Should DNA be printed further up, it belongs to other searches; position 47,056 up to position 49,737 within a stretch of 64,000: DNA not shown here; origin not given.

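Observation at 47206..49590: Single polypeptide carrying two complete radical-SAM cores plus an N-terminal B12-binding-like domain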

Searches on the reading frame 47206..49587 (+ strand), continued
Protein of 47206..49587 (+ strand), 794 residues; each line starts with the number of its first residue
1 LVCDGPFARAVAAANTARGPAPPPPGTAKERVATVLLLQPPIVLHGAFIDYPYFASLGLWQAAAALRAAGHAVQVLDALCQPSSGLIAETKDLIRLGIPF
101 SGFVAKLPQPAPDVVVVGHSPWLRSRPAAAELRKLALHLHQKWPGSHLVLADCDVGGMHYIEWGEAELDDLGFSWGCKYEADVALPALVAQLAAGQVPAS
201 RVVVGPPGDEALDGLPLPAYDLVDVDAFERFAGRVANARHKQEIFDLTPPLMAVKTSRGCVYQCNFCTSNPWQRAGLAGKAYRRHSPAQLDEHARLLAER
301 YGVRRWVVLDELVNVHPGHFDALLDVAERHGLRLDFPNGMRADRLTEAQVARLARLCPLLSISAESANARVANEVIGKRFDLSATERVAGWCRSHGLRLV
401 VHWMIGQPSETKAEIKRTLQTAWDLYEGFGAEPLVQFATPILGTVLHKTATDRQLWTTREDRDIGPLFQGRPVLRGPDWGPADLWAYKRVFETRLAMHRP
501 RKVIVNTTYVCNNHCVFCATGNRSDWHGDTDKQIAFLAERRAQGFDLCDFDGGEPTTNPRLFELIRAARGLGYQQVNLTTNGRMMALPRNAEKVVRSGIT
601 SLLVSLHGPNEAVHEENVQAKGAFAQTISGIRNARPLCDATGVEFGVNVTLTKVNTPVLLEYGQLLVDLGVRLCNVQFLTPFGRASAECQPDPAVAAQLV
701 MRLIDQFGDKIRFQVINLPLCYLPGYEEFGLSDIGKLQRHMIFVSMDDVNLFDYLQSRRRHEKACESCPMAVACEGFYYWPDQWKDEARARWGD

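Call 29: search_protein_families(library=ncbifam, proteins=[L064:1-1464:+, L064:1527-3425:+, L064:5885-7186:-, L066:8662-9516:-, L080:6452-8425:-, L077:18363-19223:+, L077:20700-22241:+, L068:5330-7114:+, L068:3815-5326:+, L038:12318-13532:-], max_evalue=1e-10)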
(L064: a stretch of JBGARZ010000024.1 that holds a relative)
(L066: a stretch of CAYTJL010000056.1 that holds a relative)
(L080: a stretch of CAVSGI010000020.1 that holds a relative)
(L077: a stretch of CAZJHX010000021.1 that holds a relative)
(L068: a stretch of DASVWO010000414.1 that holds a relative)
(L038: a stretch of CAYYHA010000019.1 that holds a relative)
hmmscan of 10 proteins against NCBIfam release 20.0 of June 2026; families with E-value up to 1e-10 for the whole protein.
L064:1-1464:+ (488 aa): 22 families
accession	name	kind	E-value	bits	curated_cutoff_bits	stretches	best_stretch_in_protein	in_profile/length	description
TIGR04545.1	rSAM_ahbD_hemeb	equivalog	1.4e-23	83.9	500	1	204-377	9-183/339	heme b synthase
NF038332.1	rSAM_rare_HxsC4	exception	5.5e-23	81.7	500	1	202-351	21-176/335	radical SAM protein HxsC4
TIGR04051.1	rSAM_NirJ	equivalog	1.5e-21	76.8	515.45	1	204-360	11-167/354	heme d1 biosynthesis radical SAM protein NirJ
NF045574.1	sacti_mat_StsB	exception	2.7e-18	66.1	625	1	204-355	105-255/466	StsB family radical SAM/SPASM domain sactipeptide maturase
NF045646.2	rSAM_Se_TrsS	equivalog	5.4e-18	64.8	490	1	203-358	94-253/441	radical SAM (seleno)protein TrsS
TIGR04466.1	rSAM_BlsE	equivalog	8e-17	61.7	400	1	205-377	13-180/327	cytosylglucuronate decarboxylase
TIGR02668.1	moaA_archaeal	equivalog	8.9e-17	61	325.25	1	199-355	14-172/303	GTP 3',8-cyclase MoaA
TIGR04546.1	rSAM_ahbC_deAc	equivalog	1.1e-15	57.3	650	1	203-355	47-199/390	12,18-didecarboxysiroheme deacetylase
TIGR04053.2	TIGR04053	equivalog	3e-15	56.4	395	1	222-396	38-211/366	TIGR04053 family radical SAM/SPASM domain-containing protein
TIGR04055.1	rSAM_NirJ2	equivalog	6.3e-15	55.5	500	1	204-375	9-180/326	putative heme d1 biosynthesis radical SAM protein NirJ2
TIGR04347.1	pseudo_SAM_Halo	equivalog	1.6e-14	54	525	1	203-372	46-215/390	TIGR04347 family pseudo-SAM/SPASM protein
TIGR04103.1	rSAM_nif11_3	equivalog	4.6e-14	51.8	725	1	203-411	13-219/412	nif11-class peptide radical SAM maturase 3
TIGR02109.1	PQQ_syn_pqqE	equivalog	5.7e-14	51.8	381.35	1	198-364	12-177/358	pyrroloquinoline quinone biosynthesis protein PqqE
NF045702.1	rSAM_GDGT_ether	equivalog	1.3e-13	50.4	450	1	203-333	94-228/486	tetraether lipid synthase Tes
TIGR02666.1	moaA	equivalog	1.4e-13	50.6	284.05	1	204-357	19-181/336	GTP 3',8-cyclase MoaA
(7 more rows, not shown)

L064:1527-3425:+ (633 aa): 20 families
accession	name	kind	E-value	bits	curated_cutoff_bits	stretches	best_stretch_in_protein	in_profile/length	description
NF038332.1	rSAM_rare_HxsC4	exception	1.5e-31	109.8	500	1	29-201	10-186/335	radical SAM protein HxsC4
TIGR03977.1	rSAM_pair_HxsC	equivalog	1.3e-27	96.5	267.9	1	31-258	23-253/292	His-Xaa-Ser system radical SAM maturase HxsC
TIGR04545.1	rSAM_ahbD_hemeb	equivalog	6e-19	68.7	500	1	38-222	5-189/339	heme b synthase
TIGR04317.1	W_rSAM_matur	equivalog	8.6e-19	67.8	380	1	32-250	3-222/349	tungsten cofactor oxidoreductase radical SAM maturase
TIGR04466.1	rSAM_BlsE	equivalog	1.2e-16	61.1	400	1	33-207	3-173/327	cytosylglucuronate decarboxylase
TIGR02668.1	moaA_archaeal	equivalog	2.7e-16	59.4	325.25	1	37-230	14-206/303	GTP 3',8-cyclase MoaA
TIGR02109.1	PQQ_syn_pqqE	equivalog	3.2e-16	59.2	381.35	1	37-220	11-193/358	pyrroloquinoline quinone biosynthesis protein PqqE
TIGR04053.2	TIGR04053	equivalog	1.3e-15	57.5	395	1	46-228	24-204/366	TIGR04053 family radical SAM/SPASM domain-containing protein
NF045646.2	rSAM_Se_TrsS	equivalog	4.7e-15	55.1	490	1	37-195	90-250/441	radical SAM (seleno)protein TrsS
NF001199.0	PRK00164.2-1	equivalog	5.4e-15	55.3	231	1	37-195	16-174/308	GTP 3',8-cyclase MoaA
TIGR02666.1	moaA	equivalog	2.5e-14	53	284.05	1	39-215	16-198/336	GTP 3',8-cyclase MoaA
TIGR04133.1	rSAM_w_lipo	hypoth_equivalog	2.1e-13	50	425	1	37-219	28-212/350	TIGR04133 family radical SAM/SPASM protein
TIGR04055.1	rSAM_NirJ2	equivalog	2.9e-13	50.1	500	1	40-222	7-187/326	putative heme d1 biosynthesis radical SAM protein NirJ2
NF049973.1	radical_Rv1681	equivalog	6.5e-13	48.3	380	1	26-189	65-227/326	Rv1681 family radical SAM protein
TIGR04054.1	rSAM_NirJ1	equivalog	1.3e-12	47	650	1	40-195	43-196/387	putative heme d1 biosynthesis radical SAM protein NirJ1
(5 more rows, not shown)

L064:5885-7186:- (434 aa): 21 families
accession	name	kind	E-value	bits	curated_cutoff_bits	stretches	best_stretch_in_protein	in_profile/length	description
NF038332.1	rSAM_rare_HxsC4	exception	3.1e-31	108.8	500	1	119-332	22-243/335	radical SAM protein HxsC4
TIGR03977.1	rSAM_pair_HxsC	equivalog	1.8e-25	89.5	267.9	1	115-365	29-288/292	His-Xaa-Ser system radical SAM maturase HxsC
TIGR02666.1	moaA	equivalog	4.1e-19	68.7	284.05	1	115-276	14-184/336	GTP 3',8-cyclase MoaA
NF045646.2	rSAM_Se_TrsS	equivalog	8.4e-18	64.1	490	1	116-268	91-247/441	radical SAM (seleno)protein TrsS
TIGR04051.1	rSAM_NirJ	equivalog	1.4e-17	63.7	515.45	1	117-290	8-181/354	heme d1 biosynthesis radical SAM protein NirJ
TIGR02668.1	moaA_archaeal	equivalog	7.4e-17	61.3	325.25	1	115-273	14-174/303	GTP 3',8-cyclase MoaA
TIGR04303.1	GeoRSP_rSAM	equivalog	8.2e-17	61.8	400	1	153-278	47-170/325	GeoRSP system radical SAM/SPASM protein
TIGR04347.1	pseudo_SAM_Halo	equivalog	3.1e-16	59.6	525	1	121-277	48-204/390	TIGR04347 family pseudo-SAM/SPASM protein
TIGR04053.2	TIGR04053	equivalog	3.7e-16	59.3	395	1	121-290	18-191/366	TIGR04053 family radical SAM/SPASM domain-containing protein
NF045702.1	rSAM_GDGT_ether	equivalog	2.2e-15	56.3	450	1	140-267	117-248/486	tetraether lipid synthase Tes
TIGR04546.1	rSAM_ahbC_deAc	equivalog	4.9e-15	55.2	650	1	119-277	47-205/390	12,18-didecarboxysiroheme deacetylase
TIGR04545.1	rSAM_ahbD_hemeb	equivalog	1.4e-14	54.4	500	1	119-283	8-173/339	heme b synthase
NF001199.0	PRK00164.2-1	equivalog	4e-14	52.5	231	1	115-262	16-165/308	GTP 3',8-cyclase MoaA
TIGR03913.1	rad_SAM_trio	equivalog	4.8e-14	51.6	591.75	1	117-284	25-191/477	GDL motif peptide-associated radical SAM/SPASM maturase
TIGR04311.1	rSAM_Geo_metal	subfamily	1.2e-13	50.9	400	1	110-278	2-180/423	radical SAM/SPASM family putative metalloenzyme maturase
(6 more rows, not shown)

L066:8662-9516:- (285 aa): 13 families
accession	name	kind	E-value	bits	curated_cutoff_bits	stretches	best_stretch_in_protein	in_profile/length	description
NF038332.1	rSAM_rare_HxsC4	exception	2.2e-31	109.3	500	1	42-233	7-201/335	radical SAM protein HxsC4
TIGR03977.1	rSAM_pair_HxsC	equivalog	7.4e-26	90.7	267.9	1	57-260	34-241/292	His-Xaa-Ser system radical SAM maturase HxsC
TIGR04545.1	rSAM_ahbD_hemeb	equivalog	2.4e-17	63.4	500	1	54-233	6-182/339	heme b synthase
TIGR04055.1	rSAM_NirJ2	equivalog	7.6e-15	55.3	500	1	58-233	7-181/326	putative heme d1 biosynthesis radical SAM protein NirJ2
TIGR03962.1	mycofact_rSAM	equivalog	2.8e-14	53.1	265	1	53-233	17-192/339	mycofactocin radical SAM maturase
TIGR04251.1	SCM_rSAM_ScmF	equivalog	2e-13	50.4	400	1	96-232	55-188/353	SynChlorMet cassette radical SAM/SPASM protein ScmF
NF045574.1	sacti_mat_StsB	exception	1.5e-12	47.2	625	1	54-234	102-277/466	StsB family radical SAM/SPASM domain sactipeptide maturase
TIGR04053.2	TIGR04053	equivalog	3e-12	46.5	395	1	93-266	55-225/366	TIGR04053 family radical SAM/SPASM domain-containing protein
TIGR04347.1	pseudo_SAM_Halo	equivalog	3.4e-12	46.3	525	1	42-227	32-213/390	TIGR04347 family pseudo-SAM/SPASM protein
TIGR04466.1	rSAM_BlsE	equivalog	5e-12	45.9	400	1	57-210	12-159/327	cytosylglucuronate decarboxylase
TIGR04546.1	rSAM_ahbC_deAc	equivalog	2.1e-11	43.3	650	1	47-215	38-202/390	12,18-didecarboxysiroheme deacetylase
TIGR02668.1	moaA_archaeal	equivalog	6e-11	41.9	325.25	1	48-229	11-189/303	GTP 3',8-cyclase MoaA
TIGR04133.1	rSAM_w_lipo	hypoth_equivalog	6.3e-11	41.8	425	1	55-234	31-210/350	TIGR04133 family radical SAM/SPASM protein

L080:6452-8425:- (658 aa): 20 families
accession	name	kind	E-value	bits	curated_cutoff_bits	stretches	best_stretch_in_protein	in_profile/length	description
TIGR03977.1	rSAM_pair_HxsC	equivalog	1e-26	93.5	267.9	1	87-311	22-249/292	His-Xaa-Ser system radical SAM maturase HxsC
NF038332.1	rSAM_rare_HxsC4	exception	9e-25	87.5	500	1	85-259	9-187/335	radical SAM protein HxsC4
TIGR04545.1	rSAM_ahbD_hemeb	equivalog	9.4e-19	68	500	1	95-273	5-182/339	heme b synthase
TIGR04133.1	rSAM_w_lipo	hypoth_equivalog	3.8e-16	59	425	1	87-277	20-213/350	TIGR04133 family radical SAM/SPASM protein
TIGR04466.1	rSAM_BlsE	equivalog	5.9e-16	58.8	400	1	89-264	2-173/327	cytosylglucuronate decarboxylase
TIGR04317.1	W_rSAM_matur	equivalog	2.5e-15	56.5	380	1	90-311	4-226/349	tungsten cofactor oxidoreductase radical SAM maturase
TIGR02668.1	moaA_archaeal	equivalog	8.1e-15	54.6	325.25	1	94-303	14-222/303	GTP 3',8-cyclase MoaA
TIGR04053.2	TIGR04053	equivalog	1.1e-14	54.5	395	1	132-275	54-195/366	TIGR04053 family radical SAM/SPASM domain-containing protein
NF045646.2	rSAM_Se_TrsS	equivalog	1.1e-14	53.9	490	1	94-275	90-275/441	radical SAM (seleno)protein TrsS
TIGR04251.1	SCM_rSAM_ScmF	equivalog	2.1e-14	53.7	400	1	95-271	9-187/353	SynChlorMet cassette radical SAM/SPASM protein ScmF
TIGR04546.1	rSAM_ahbC_deAc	equivalog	5.3e-14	51.8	650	1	93-271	40-218/390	12,18-didecarboxysiroheme deacetylase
TIGR04051.1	rSAM_NirJ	equivalog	1.2e-13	50.8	515.45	1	96-284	8-194/354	heme d1 biosynthesis radical SAM protein NirJ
TIGR04055.1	rSAM_NirJ2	equivalog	6.8e-13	48.8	500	1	97-275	7-183/326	putative heme d1 biosynthesis radical SAM protein NirJ2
TIGR02109.1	PQQ_syn_pqqE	equivalog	1.1e-12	47.5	381.35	1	94-275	11-191/358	pyrroloquinoline quinone biosynthesis protein PqqE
TIGR04054.1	rSAM_NirJ1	equivalog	1.5e-12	46.9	650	1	95-271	41-215/387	putative heme d1 biosynthesis radical SAM protein NirJ1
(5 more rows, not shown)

L077:18363-19223:+ (287 aa): 25 families
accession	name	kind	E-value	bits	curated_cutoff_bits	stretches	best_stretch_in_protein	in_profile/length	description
NF038332.1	rSAM_rare_HxsC4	exception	7.7e-34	117.3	500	1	44-251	13-225/335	radical SAM protein HxsC4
TIGR03977.1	rSAM_pair_HxsC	equivalog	8.2e-26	90.6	267.9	1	54-260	34-245/292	His-Xaa-Ser system radical SAM maturase HxsC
TIGR04545.1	rSAM_ahbD_hemeb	equivalog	1.4e-21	77.3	500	1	50-239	5-194/339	heme b synthase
TIGR03913.1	rad_SAM_trio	equivalog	5.4e-18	64.6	591.75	1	48-230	22-202/477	GDL motif peptide-associated radical SAM/SPASM maturase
TIGR04251.1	SCM_rSAM_ScmF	equivalog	8e-18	64.9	400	1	54-241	13-205/353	SynChlorMet cassette radical SAM/SPASM protein ScmF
TIGR04303.1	GeoRSP_rSAM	equivalog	2e-17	63.8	400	1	54-213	14-170/325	GeoRSP system radical SAM/SPASM protein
TIGR04055.1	rSAM_NirJ2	equivalog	3.9e-17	62.8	500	1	54-231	9-185/326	putative heme d1 biosynthesis radical SAM protein NirJ2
TIGR02109.1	PQQ_syn_pqqE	equivalog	3.9e-17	62.2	381.35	1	46-261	8-226/358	pyrroloquinoline quinone biosynthesis protein PqqE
TIGR04053.2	TIGR04053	equivalog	2e-16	60.2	395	1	50-249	13-215/366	TIGR04053 family radical SAM/SPASM domain-containing protein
TIGR02668.1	moaA_archaeal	equivalog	3.3e-16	59.2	325.25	1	47-252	12-218/303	GTP 3',8-cyclase MoaA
TIGR04466.1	rSAM_BlsE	equivalog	3.9e-16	59.4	400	1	47-222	5-177/327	cytosylglucuronate decarboxylase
TIGR04051.1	rSAM_NirJ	equivalog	4.8e-15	55.4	515.45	1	54-253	11-212/354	heme d1 biosynthesis radical SAM protein NirJ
TIGR04317.1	W_rSAM_matur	equivalog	1.2e-14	54.3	380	1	46-257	5-219/349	tungsten cofactor oxidoreductase radical SAM maturase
NF045646.2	rSAM_Se_TrsS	equivalog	1.3e-14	53.6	490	1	47-203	88-247/441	radical SAM (seleno)protein TrsS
TIGR04103.1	rSAM_nif11_3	equivalog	3.7e-14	52.2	725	1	49-260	9-220/412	nif11-class peptide radical SAM maturase 3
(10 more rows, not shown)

L077:20700-22241:+ (514 aa): 20 families
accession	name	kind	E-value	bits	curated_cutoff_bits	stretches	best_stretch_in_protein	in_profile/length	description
NF038332.1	rSAM_rare_HxsC4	exception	1e-26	93.9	500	1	39-257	17-243/335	radical SAM protein HxsC4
NF045574.1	sacti_mat_StsB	exception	7e-22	77.9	625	1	39-199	99-260/466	StsB family radical SAM/SPASM domain sactipeptide maturase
TIGR03977.1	rSAM_pair_HxsC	equivalog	7.2e-19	67.8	267.9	1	43-260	32-255/292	His-Xaa-Ser system radical SAM maturase HxsC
TIGR04545.1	rSAM_ahbD_hemeb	equivalog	5.4e-18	65.5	500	1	42-214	6-181/339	heme b synthase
TIGR02109.1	PQQ_syn_pqqE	equivalog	4.2e-17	62.1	381.35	1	36-235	7-209/358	pyrroloquinoline quinone biosynthesis protein PqqE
TIGR03962.1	mycofact_rSAM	equivalog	4.6e-17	62.2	265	1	41-222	17-199/339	mycofactocin radical SAM maturase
TIGR02668.1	moaA_archaeal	equivalog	4.7e-17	61.9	325.25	1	40-233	14-211/303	GTP 3',8-cyclase MoaA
TIGR04466.1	rSAM_BlsE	equivalog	9.4e-16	58.2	400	1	39-195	6-162/327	cytosylglucuronate decarboxylase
TIGR04051.1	rSAM_NirJ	equivalog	5.4e-15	55.2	515.45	1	45-196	11-164/354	heme d1 biosynthesis radical SAM protein NirJ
TIGR04053.2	TIGR04053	equivalog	9.2e-15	54.7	395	1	46-199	18-177/366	TIGR04053 family radical SAM/SPASM domain-containing protein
TIGR04251.1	SCM_rSAM_ScmF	equivalog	1.2e-14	54.5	400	1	44-216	12-190/353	SynChlorMet cassette radical SAM/SPASM protein ScmF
TIGR04546.1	rSAM_ahbC_deAc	equivalog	1.3e-14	53.8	650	1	42-197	45-202/390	12,18-didecarboxysiroheme deacetylase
NF045646.2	rSAM_Se_TrsS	equivalog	2e-13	49.7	490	1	37-194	87-250/441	radical SAM (seleno)protein TrsS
TIGR04133.1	rSAM_w_lipo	hypoth_equivalog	2.5e-12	46.4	425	1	43-213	42-207/350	TIGR04133 family radical SAM/SPASM protein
TIGR02666.1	moaA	equivalog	3.6e-12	45.9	284.05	1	45-237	19-221/336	GTP 3',8-cyclase MoaA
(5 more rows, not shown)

L068:5330-7114:+ (595 aa): 18 families
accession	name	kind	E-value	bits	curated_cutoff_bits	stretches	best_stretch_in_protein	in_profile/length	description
NF038332.1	rSAM_rare_HxsC4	exception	3.9e-31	108.4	500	1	7-227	17-244/335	radical SAM protein HxsC4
TIGR04545.1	rSAM_ahbD_hemeb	equivalog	4.1e-21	75.8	500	1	10-191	6-190/339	heme b synthase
TIGR03977.1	rSAM_pair_HxsC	equivalog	2.3e-19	69.4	267.9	1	11-209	32-238/292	His-Xaa-Ser system radical SAM maturase HxsC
NF045574.1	sacti_mat_StsB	exception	4.2e-19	68.7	625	1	10-159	102-252/466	StsB family radical SAM/SPASM domain sactipeptide maturase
TIGR02668.1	moaA_archaeal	equivalog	1.5e-15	56.9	325.25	1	8-180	14-190/303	GTP 3',8-cyclase MoaA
TIGR04133.1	rSAM_w_lipo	hypoth_equivalog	1.6e-15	56.9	425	1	14-182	34-208/350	TIGR04133 family radical SAM/SPASM protein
TIGR04055.1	rSAM_NirJ2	equivalog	3.5e-15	56.3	500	1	13-182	9-180/326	putative heme d1 biosynthesis radical SAM protein NirJ2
TIGR03962.1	mycofact_rSAM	equivalog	5.7e-15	55.3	265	1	10-158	18-168/339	mycofactocin radical SAM maturase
TIGR02109.1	PQQ_syn_pqqE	equivalog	1.4e-14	53.8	381.35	1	4-198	7-204/358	pyrroloquinoline quinone biosynthesis protein PqqE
NF045646.2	rSAM_Se_TrsS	equivalog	5.7e-14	51.5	490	1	5-161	87-249/441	radical SAM (seleno)protein TrsS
TIGR04053.2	TIGR04053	equivalog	1.7e-13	50.6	395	1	14-164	18-174/366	TIGR04053 family radical SAM/SPASM domain-containing protein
TIGR02495.1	NrdG2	equivalog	5.6e-13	48.6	131.15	1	12-153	24-168/193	anaerobic ribonucleoside-triphosphate reductase activating protein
TIGR04546.1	rSAM_ahbC_deAc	equivalog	6e-13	48.3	650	1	12-163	47-200/390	12,18-didecarboxysiroheme deacetylase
TIGR04051.1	rSAM_NirJ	equivalog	7.3e-13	48.2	515.45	1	14-161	12-161/354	heme d1 biosynthesis radical SAM protein NirJ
TIGR04251.1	SCM_rSAM_ScmF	equivalog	3.3e-12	46.5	400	1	12-187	12-193/353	SynChlorMet cassette radical SAM/SPASM protein ScmF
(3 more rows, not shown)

L068:3815-5326:+ (504 aa): 16 families
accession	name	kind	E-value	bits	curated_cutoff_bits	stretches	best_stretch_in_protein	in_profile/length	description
TIGR02668.1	moaA_archaeal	equivalog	2.3e-17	62.9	325.25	1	213-375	11-175/303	GTP 3',8-cyclase MoaA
NF045646.2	rSAM_Se_TrsS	equivalog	7.7e-17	60.9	490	1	216-348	90-225/441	radical SAM (seleno)protein TrsS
TIGR04303.1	GeoRSP_rSAM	equivalog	1.7e-16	60.7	400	1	210-367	3-158/325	GeoRSP system radical SAM/SPASM protein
NF038332.1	rSAM_rare_HxsC4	exception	2.4e-16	59.8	500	1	221-381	23-189/335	radical SAM protein HxsC4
TIGR04347.1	pseudo_SAM_Halo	equivalog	1.2e-15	57.7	525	1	220-391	46-217/390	TIGR04347 family pseudo-SAM/SPASM protein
TIGR02666.1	moaA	equivalog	2.3e-15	56.4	284.05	1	212-369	10-175/336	GTP 3',8-cyclase MoaA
TIGR02109.1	PQQ_syn_pqqE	equivalog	1.5e-14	53.7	381.35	1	214-383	9-179/358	pyrroloquinoline quinone biosynthesis protein PqqE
NF001199.0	PRK00164.2-1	equivalog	2.1e-14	53.4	231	1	213-353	13-156/308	GTP 3',8-cyclase MoaA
TIGR04545.1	rSAM_ahbD_hemeb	equivalog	4.2e-14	52.7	500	1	219-396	7-185/339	heme b synthase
NF045702.1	rSAM_GDGT_ether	equivalog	5e-14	51.8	450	1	215-319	89-200/486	tetraether lipid synthase Tes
TIGR03962.1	mycofact_rSAM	equivalog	6e-14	52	265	1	211-379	11-179/339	mycofactocin radical SAM maturase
NF045574.1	sacti_mat_StsB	exception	3.3e-13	49.3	625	1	216-373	100-256/466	StsB family radical SAM/SPASM domain sactipeptide maturase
TIGR04055.1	rSAM_NirJ2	equivalog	6.2e-13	49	500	1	221-390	9-178/326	putative heme d1 biosynthesis radical SAM protein NirJ2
TIGR04053.2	TIGR04053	equivalog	7.6e-13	48.4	395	1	222-390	18-190/366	TIGR04053 family radical SAM/SPASM domain-containing protein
TIGR04546.1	rSAM_ahbC_deAc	equivalog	8.4e-13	47.9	650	1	219-390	46-218/390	12,18-didecarboxysiroheme deacetylase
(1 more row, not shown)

L038:12318-13532:- (405 aa): 11 families
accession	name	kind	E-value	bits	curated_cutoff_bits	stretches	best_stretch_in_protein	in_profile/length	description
NF038332.1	rSAM_rare_HxsC4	exception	2.8e-20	72.8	500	1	103-237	18-148/335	radical SAM protein HxsC4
TIGR02666.1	moaA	equivalog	1.6e-18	66.8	284.05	1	100-207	11-124/336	GTP 3',8-cyclase MoaA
TIGR02668.1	moaA_archaeal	equivalog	9.4e-18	64.2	325.25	1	98-281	9-188/303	GTP 3',8-cyclase MoaA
NF001199.0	PRK00164.2-1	equivalog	1.1e-15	57.6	231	1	98-252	11-162/308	GTP 3',8-cyclase MoaA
NF045646.2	rSAM_Se_TrsS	equivalog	3.1e-13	49.1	490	1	107-208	94-198/441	radical SAM (seleno)protein TrsS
TIGR04347.1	pseudo_SAM_Halo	equivalog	1.2e-12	47.8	525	0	108-283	47-218/390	TIGR04347 family pseudo-SAM/SPASM protein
TIGR02109.1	PQQ_syn_pqqE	equivalog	1.5e-12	47.1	381.35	1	104-257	12-162/358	pyrroloquinoline quinone biosynthesis protein PqqE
TIGR04051.1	rSAM_NirJ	equivalog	2.6e-12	46.4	515.45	1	108-281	11-180/354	heme d1 biosynthesis radical SAM protein NirJ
NF045702.1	rSAM_GDGT_ether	equivalog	1.3e-11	43.9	450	1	100-212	87-205/486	tetraether lipid synthase Tes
NF049973.1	radical_Rv1681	equivalog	5.7e-11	41.9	380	1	106-185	79-158/326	Rv1681 family radical SAM protein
NF045703.1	rSAM_Tes_intein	exception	9.3e-11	40.3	1700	0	138-208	638-709/1040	tetraether lipid synthase Tes, intein-containing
